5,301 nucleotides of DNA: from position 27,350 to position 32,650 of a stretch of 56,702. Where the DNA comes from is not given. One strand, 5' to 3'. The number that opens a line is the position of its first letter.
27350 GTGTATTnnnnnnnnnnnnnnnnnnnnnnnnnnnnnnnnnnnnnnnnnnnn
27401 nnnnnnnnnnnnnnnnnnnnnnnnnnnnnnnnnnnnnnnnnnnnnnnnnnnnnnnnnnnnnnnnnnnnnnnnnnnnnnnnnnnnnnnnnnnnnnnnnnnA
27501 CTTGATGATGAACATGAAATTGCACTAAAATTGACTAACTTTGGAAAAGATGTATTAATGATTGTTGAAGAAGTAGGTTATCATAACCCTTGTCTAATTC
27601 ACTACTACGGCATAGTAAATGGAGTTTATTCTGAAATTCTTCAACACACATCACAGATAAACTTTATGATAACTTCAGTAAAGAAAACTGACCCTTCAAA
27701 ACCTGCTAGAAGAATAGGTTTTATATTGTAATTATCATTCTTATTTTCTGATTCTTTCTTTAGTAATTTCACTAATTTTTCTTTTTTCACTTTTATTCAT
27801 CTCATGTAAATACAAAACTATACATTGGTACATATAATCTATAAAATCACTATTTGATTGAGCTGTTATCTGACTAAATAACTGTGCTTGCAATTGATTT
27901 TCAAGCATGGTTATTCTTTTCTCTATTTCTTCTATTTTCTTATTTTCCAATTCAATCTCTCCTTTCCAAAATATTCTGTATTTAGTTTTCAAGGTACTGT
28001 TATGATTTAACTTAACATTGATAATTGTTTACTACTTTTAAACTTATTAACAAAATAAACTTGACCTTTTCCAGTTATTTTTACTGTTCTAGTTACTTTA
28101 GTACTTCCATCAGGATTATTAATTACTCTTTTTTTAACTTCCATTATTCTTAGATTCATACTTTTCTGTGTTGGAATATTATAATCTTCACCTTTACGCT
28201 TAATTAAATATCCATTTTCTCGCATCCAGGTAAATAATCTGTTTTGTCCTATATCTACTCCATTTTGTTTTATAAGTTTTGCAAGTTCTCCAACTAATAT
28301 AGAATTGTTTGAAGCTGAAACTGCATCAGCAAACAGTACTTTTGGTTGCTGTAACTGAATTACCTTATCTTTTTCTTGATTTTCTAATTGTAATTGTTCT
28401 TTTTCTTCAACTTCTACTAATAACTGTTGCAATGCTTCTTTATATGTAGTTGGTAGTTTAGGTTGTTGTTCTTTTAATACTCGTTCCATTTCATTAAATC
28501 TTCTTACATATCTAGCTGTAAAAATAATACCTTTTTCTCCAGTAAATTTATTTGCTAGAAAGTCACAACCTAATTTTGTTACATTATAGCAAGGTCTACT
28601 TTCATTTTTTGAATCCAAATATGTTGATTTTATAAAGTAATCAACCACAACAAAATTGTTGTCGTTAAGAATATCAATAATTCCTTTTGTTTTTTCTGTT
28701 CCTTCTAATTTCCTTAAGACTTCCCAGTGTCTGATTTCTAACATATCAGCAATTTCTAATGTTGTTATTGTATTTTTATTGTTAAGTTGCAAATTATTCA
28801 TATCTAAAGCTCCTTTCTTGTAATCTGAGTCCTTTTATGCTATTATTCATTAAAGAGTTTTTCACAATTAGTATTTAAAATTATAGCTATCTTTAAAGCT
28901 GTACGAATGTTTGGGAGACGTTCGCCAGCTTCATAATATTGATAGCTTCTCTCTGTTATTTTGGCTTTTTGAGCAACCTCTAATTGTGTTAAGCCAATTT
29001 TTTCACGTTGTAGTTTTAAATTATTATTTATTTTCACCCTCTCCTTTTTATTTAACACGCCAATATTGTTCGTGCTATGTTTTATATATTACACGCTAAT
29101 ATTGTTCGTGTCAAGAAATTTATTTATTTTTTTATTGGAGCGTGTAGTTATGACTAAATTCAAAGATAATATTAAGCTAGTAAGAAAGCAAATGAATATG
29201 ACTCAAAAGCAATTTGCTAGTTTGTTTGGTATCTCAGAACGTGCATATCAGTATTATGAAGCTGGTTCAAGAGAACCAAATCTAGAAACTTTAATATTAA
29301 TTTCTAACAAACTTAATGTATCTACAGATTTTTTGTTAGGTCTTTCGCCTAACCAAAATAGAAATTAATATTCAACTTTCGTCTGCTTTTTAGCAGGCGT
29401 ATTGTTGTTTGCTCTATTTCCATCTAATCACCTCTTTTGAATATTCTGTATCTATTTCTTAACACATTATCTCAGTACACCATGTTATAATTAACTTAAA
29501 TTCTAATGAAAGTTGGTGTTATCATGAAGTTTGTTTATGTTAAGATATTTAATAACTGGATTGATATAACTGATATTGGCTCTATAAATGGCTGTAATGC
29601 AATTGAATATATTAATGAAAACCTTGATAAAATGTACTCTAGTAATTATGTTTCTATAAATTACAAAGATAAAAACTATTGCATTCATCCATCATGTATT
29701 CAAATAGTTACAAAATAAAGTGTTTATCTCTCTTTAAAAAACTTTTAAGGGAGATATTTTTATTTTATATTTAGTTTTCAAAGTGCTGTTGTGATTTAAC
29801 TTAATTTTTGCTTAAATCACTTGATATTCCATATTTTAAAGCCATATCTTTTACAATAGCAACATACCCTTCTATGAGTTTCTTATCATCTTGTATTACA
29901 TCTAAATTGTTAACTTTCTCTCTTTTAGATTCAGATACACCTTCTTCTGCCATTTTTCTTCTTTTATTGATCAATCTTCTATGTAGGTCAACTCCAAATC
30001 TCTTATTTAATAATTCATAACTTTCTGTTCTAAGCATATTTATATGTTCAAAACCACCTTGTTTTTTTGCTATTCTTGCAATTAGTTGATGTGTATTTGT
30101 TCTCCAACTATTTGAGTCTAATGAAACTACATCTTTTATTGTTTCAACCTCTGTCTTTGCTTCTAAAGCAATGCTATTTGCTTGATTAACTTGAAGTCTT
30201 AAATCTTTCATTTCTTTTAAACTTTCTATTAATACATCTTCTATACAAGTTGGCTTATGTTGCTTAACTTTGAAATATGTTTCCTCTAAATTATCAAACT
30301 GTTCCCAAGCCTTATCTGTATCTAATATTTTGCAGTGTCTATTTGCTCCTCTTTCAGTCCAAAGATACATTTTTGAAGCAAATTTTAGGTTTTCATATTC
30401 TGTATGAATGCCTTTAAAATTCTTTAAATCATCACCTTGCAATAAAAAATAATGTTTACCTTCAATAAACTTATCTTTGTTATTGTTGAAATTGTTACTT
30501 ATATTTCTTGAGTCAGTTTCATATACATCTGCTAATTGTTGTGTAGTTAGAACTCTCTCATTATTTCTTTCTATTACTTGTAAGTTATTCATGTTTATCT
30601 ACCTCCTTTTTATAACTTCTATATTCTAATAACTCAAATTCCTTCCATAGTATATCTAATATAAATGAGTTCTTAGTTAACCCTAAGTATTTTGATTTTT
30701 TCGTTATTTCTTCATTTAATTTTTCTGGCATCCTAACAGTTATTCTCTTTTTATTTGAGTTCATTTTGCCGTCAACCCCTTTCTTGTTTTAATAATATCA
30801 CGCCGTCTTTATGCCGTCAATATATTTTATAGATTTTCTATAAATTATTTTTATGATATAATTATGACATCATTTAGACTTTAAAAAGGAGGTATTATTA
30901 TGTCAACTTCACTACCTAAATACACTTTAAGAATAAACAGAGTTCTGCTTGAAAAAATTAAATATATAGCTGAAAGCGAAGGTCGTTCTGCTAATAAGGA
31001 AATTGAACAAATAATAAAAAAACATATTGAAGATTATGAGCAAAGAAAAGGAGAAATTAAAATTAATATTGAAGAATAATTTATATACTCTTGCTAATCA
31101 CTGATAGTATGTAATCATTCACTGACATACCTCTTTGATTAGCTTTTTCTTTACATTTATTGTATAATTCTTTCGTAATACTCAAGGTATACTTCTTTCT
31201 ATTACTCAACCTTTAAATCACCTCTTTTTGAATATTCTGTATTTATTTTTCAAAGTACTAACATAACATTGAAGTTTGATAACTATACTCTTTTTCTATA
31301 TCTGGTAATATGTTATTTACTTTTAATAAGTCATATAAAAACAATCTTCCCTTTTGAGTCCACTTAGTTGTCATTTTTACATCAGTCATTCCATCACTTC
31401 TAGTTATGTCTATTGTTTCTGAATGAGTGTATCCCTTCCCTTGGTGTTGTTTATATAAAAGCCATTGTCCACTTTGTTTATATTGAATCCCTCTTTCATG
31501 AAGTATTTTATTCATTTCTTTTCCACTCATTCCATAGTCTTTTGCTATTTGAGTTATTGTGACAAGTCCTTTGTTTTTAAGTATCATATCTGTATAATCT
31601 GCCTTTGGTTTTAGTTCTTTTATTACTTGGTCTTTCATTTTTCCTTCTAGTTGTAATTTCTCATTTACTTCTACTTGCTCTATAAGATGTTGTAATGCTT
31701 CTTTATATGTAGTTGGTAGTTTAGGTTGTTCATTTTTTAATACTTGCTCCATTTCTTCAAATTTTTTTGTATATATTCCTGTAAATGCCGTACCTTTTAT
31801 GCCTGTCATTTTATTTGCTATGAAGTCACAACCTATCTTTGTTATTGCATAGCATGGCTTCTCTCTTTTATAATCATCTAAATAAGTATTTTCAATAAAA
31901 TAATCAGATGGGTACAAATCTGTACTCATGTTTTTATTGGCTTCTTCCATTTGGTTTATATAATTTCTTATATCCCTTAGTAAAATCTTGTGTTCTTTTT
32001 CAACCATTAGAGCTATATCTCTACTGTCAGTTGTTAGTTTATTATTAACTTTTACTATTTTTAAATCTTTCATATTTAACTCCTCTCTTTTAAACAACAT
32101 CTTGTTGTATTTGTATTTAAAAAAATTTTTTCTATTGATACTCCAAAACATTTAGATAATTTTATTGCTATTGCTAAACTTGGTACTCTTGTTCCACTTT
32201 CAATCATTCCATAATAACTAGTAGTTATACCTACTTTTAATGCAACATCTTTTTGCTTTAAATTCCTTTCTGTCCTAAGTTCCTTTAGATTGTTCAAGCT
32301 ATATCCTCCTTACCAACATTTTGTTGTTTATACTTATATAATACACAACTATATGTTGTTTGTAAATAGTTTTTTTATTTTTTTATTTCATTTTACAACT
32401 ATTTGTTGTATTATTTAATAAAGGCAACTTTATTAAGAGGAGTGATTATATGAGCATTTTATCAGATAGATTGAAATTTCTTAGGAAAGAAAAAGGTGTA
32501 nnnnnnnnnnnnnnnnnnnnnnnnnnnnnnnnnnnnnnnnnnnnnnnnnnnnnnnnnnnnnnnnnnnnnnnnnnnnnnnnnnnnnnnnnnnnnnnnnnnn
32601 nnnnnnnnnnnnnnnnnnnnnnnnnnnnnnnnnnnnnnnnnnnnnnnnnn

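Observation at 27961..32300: Expansion of antirepressor modules, each paired with XRE or RHH regulators; shared 3'-flank repeat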

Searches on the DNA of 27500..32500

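Call 13: search_rna_families(source=window, start=27500, end=32500, threshold=evalue, max_evalue=5)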
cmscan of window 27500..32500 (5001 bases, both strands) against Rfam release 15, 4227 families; matches with E-value up to 5: 1.
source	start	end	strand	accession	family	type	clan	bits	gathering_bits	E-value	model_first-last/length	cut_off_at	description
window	31067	31105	+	RF02125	JPX_2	Gene; lncRNA;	-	17.5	48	4.2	1-69/69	no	JPX transcript, XIST activator conserved region 2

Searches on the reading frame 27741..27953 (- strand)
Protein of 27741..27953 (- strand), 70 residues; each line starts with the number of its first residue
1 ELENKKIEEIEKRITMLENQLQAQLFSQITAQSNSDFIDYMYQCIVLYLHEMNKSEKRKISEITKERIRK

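Call 18: search_protein_families(library=pfam, proteins=[window:27741-27953:-], max_evalue=0.01)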
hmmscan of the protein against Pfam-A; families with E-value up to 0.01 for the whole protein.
window:27741-27953:- (70 aa): 0 families

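Call 52: search_protein_families(library=phrogs, proteins=[window:27741-27953:-], max_evalue=0.001)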
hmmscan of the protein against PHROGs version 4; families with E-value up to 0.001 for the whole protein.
window:27741-27953:- (70 aa): 1 family
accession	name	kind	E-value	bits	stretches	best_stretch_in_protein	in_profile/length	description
phrog_3385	-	unknown function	3e-50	169.1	1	2-70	1-69/69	-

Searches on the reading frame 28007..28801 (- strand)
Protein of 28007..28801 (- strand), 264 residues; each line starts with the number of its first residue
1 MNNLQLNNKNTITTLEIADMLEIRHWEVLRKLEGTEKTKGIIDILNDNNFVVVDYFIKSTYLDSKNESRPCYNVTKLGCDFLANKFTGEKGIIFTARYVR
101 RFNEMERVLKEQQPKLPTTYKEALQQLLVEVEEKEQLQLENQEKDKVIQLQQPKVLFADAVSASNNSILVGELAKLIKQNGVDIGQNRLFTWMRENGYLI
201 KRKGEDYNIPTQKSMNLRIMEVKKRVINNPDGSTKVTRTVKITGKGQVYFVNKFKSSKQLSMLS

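Call 5: search_protein_families(library=pfam, proteins=[window:28007-28801:-], max_evalue=0.01)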
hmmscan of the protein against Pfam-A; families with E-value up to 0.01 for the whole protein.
window:28007-28801:- (264 aa): 2 families
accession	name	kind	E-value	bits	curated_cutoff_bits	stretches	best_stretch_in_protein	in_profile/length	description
PF03374.19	ANT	-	1e-36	126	25.3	1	147-255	3-106/108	Phage antirepressor protein KilAC domain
PF09669.15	Phage_pRha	-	2e-23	83.2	29.9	1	12-107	1-91/91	Phage regulatory protein Rha (Phage_pRha)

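Call 52: search_protein_families(library=phrogs, proteins=[window:28007-28801:-], max_evalue=0.001)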
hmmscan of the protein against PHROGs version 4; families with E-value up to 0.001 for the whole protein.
window:28007-28801:- (264 aa): 14 families
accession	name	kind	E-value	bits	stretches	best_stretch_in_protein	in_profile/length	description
phrog_63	-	transcription regulation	3.2e-82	278.1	1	1-259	122-361/431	anti-repressor Ant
phrog_9438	-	transcription regulation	1.5e-55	187.3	1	145-263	2-120/121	anti-repressor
phrog_130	-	transcription regulation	1.9e-39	137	1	117-260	272-414/480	anti-repressor Ant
phrog_373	-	transcription regulation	1.8e-29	104.2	1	6-145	94-227/373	anti-repressor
phrog_15968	-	transcription regulation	5.4e-28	98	1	189-260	1-72/73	anti-repressor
phrog_518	-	transcription regulation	1.5e-18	68.3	1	6-141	18-140/268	Rha-like transcriptional regulator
phrog_995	-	transcription regulation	3.4e-15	57.3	1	7-138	116-242/307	transcriptional regulator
phrog_2657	-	transcription regulation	4.7e-14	53.3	1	5-183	17-178/243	transcriptional regulator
phrog_18886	-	unknown function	1.6e-12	48.4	1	7-115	14-116/269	-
phrog_4936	-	transcription regulation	5.5e-12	47.1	1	1-146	4-156/257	transcriptional regulator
phrog_821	-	transcription regulation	2.9e-11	44.5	1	8-112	160-254/324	transcriptional regulator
phrog_1726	-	transcription regulation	2.1e-10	41.8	1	2-141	8-144/264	anti-repressor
phrog_10324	-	transcription regulation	1.6e-07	32.4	1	8-113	2-98/205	anti-repressor Ant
phrog_8235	-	transcription regulation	1e-05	26.3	1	1-113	2-109/219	anti-repressor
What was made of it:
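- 28007..28801 (-): Ant1: Rha-N + KilAC antirepressor-like protein, 264 aa. calls 5, 52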

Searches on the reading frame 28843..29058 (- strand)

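Call 5: search_protein_families(library=pfam, proteins=[window:28843-29058:-], max_evalue=0.01)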
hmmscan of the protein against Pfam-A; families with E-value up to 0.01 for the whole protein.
window:28843-29058:- (71 aa): 3 families
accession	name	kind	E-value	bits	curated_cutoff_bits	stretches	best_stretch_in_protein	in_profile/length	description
PF01381.28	HTH_3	-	3.5e-12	46.6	23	1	14-66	1-53/55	Helix-turn-helix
PF12844.13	HTH_19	-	1.1e-06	28.8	30.2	1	12-70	2-60/64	Helix-turn-helix domain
PF13560.12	HTH_31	-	1.8e-05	25.4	27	1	14-61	6-54/64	Helix-turn-helix domain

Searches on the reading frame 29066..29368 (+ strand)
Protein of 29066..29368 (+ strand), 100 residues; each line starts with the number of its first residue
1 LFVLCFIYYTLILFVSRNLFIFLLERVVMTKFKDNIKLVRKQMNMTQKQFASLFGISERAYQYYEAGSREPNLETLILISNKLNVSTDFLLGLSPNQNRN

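Call 5: search_protein_families(library=pfam, proteins=[window:29066-29368:+], max_evalue=0.01)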
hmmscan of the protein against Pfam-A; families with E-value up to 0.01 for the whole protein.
window:29066-29368:+ (100 aa): 5 families
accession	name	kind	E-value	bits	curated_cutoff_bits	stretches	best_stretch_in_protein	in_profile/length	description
PF01381.28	HTH_3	-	1.6e-16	60.5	23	1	36-90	1-55/55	Helix-turn-helix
PF12844.13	HTH_19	-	1.2e-08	35.2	30.2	1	35-91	3-59/64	Helix-turn-helix domain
PF15731.11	MqsA_antitoxin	-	2.9e-06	27.9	30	1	25-79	61-117/131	Antitoxin component of bacterial toxin-antitoxin system, MqsA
PF13560.12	HTH_31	-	0.002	18.9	27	1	38-85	8-56/64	Helix-turn-helix domain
PF20432.4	Xre-like-HTH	-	0.004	17.9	25.8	1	40-66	19-44/63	Antitoxin Xre-like helix-turn-helix domain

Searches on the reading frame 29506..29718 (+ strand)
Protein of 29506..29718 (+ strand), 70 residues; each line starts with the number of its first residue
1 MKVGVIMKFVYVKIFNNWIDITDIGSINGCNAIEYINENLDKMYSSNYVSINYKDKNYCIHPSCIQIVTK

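Call 41: search_protein_families(library=pfam, proteins=[window:29506-29718:+], max_evalue=0.1)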
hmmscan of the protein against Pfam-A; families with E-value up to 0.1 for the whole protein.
window:29506-29718:+ (70 aa): 0 families

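Call 52: search_protein_families(library=phrogs, proteins=[window:29506-29718:+], max_evalue=0.001)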
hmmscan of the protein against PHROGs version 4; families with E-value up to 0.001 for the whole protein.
window:29506-29718:+ (70 aa): 1 family
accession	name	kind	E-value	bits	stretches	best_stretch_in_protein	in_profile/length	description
phrog_3240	-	unknown function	5e-22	79.5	1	6-70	1-80/80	-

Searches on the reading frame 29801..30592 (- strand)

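Call 5: search_protein_families(library=pfam, proteins=[window:29801-30592:-], max_evalue=0.01)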
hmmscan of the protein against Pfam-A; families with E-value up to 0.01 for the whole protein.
window:29801-30592:- (263 aa): 1 family
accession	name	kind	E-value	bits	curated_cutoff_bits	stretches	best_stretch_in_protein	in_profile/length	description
PF10543.14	ORF6N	-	1.4e-23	83.4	27.8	1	5-89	2-86/86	ORF6N domain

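Call 52: search_protein_families(library=phrogs, proteins=[window:29801-30592:-], max_evalue=0.001)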
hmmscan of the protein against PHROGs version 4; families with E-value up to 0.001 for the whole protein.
window:29801-30592:- (263 aa): 16 families
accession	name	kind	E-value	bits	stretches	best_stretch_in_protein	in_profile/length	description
phrog_373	-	transcription regulation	6.8e-73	247.1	1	1-260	86-343/373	anti-repressor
phrog_7755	-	transcription regulation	3e-37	129.6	1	1-112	121-231/282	anti-repressor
phrog_1760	-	transcription regulation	9.2e-37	127.9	1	3-144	9-159/232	anti-repressor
phrog_2379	-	transcription regulation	1.2e-34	120.7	1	2-155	8-163/187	anti-repressor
phrog_4792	-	transcription regulation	3.2e-30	106.7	1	3-115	14-128/268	anti-repressor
phrog_8244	-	unknown function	2.4e-28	100.4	1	2-110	8-120/383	-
phrog_1726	-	transcription regulation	1.2e-23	85.3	1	2-186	5-185/264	anti-repressor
phrog_2127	-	transcription regulation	1.4e-20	75.3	1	2-113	12-124/313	anti-repressor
phrog_63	-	transcription regulation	2e-18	67.9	1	3-179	121-285/431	anti-repressor Ant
phrog_377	-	transcription regulation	3.5e-15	57.4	1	3-149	9-152/213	anti-repressor Ant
phrog_4608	-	transcription regulation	4.6e-14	53.7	1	2-140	10-151/268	anti-repressor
phrog_29672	-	unknown function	1.7e-12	48.2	1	187-257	5-75/81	-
phrog_4936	-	transcription regulation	1.4e-11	45.8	1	3-164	30-179/257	transcriptional regulator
phrog_17477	-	transcription regulation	4.3e-10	40.7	1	187-254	74-141/147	anti-repressor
phrog_22471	-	unknown function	7.1e-05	24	1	89-173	1-87/161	-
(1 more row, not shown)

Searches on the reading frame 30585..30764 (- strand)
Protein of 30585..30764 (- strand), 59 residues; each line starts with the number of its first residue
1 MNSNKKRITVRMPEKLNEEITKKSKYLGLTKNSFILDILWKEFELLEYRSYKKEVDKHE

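Call 5: search_protein_families(library=pfam, proteins=[window:30585-30764:-], max_evalue=0.01)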
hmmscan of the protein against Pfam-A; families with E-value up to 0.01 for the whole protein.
window:30585-30764:- (59 aa): 1 family
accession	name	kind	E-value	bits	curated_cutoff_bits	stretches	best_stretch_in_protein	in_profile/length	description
PF05534.18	HicB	-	0.0095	16.3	21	0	4-39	16-51/51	HicB family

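Call 52: search_protein_families(library=phrogs, proteins=[window:30585-30764:-], max_evalue=0.001)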
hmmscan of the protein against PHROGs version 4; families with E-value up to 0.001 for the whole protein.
window:30585-30764:- (59 aa): 2 families
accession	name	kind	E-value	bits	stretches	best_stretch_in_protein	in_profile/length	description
phrog_582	-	transcription regulation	3.5e-10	41.1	1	1-49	53-101/105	Arc-like repressor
phrog_876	-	transcription regulation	0.00023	21.8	1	2-49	64-111/239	transcriptional repressor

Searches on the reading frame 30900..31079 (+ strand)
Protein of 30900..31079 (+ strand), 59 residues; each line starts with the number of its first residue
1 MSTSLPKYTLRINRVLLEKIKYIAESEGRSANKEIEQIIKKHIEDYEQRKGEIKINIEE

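Call 5: search_protein_families(library=pfam, proteins=[window:30900-31079:+], max_evalue=0.01)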
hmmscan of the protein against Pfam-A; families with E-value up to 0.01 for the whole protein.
window:30900-31079:+ (59 aa): 2 families
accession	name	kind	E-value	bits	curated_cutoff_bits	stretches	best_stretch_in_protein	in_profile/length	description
PF03869.20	Arc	-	5e-08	33.1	20.4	1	5-40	4-39/50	Arc-like DNA binding domain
PF19891.5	DUF6364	-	0.00057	20.7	27.3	1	7-50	4-39/70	Family of unknown function (DUF6364)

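Call 52: search_protein_families(library=phrogs, proteins=[window:30900-31079:+], max_evalue=0.001)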
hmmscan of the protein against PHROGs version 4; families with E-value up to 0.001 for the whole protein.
window:30900-31079:+ (59 aa): 7 families
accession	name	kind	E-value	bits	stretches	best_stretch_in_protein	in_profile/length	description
phrog_228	-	transcription regulation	3.3e-08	34.6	1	2-53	7-58/251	Arc-like repressor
phrog_582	-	transcription regulation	1.2e-07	33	1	6-50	58-102/105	Arc-like repressor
phrog_795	-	other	1.9e-06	29.1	1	3-56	15-68/116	partition protein ATPase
phrog_3178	-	transcription regulation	7.2e-06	27.4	1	2-47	6-51/125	Arc-like DNA binding domain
phrog_3180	-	transcription regulation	0.00036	21.4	1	9-48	9-48/50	Arc-like repressor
phrog_1287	-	unknown function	0.00075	20.9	1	6-54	10-57/115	-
phrog_2685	-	other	0.00095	20.5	1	1-54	14-67/161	partition protein ATPase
